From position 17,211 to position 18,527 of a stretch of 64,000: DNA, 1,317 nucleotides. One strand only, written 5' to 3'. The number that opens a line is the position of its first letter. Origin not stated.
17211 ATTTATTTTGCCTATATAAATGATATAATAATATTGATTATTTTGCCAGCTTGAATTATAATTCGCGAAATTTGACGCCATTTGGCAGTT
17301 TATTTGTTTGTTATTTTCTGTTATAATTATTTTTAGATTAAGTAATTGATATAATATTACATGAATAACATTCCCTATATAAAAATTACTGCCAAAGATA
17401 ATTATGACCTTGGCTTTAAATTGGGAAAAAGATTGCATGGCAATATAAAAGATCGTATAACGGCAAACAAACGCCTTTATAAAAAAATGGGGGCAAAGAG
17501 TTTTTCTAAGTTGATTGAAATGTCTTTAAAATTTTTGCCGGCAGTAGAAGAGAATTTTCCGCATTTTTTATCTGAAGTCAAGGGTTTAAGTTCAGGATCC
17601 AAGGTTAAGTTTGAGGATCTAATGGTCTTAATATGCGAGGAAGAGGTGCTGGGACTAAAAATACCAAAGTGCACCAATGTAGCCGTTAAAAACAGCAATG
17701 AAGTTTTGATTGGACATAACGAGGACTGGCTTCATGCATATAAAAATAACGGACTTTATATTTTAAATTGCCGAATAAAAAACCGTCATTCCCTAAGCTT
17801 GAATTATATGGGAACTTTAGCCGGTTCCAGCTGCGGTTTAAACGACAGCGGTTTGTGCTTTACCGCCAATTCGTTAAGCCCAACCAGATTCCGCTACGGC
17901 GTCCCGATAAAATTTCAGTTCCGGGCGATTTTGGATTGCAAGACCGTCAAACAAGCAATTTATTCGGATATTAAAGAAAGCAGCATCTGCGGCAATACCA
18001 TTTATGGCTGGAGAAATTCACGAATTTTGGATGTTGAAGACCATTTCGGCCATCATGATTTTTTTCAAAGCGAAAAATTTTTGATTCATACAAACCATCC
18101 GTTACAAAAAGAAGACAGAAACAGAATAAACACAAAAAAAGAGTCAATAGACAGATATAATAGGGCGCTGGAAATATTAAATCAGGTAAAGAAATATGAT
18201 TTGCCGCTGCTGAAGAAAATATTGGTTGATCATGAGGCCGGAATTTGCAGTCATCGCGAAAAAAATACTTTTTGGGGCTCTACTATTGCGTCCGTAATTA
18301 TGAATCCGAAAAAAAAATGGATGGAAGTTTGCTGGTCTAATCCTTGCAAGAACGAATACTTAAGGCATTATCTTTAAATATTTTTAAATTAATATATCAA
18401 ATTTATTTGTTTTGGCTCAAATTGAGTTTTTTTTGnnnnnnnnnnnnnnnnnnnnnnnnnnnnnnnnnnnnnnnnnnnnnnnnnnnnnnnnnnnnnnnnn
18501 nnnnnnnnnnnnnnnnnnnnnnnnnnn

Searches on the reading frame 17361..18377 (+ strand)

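Call 41: search_protein_families(library=pfam, proteins=[window:17361-18377:+], max_evalue=0.00001)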
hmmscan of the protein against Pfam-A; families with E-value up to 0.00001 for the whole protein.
window:17361-18377:+ (338 aa): 1 family
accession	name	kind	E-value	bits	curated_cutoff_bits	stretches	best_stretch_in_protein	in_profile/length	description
PF03417.21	AAT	-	6.6e-24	85.3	23.2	1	110-328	2-223/225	Acyl-coenzyme A:6-aminopenicillanic acid acyl-transferase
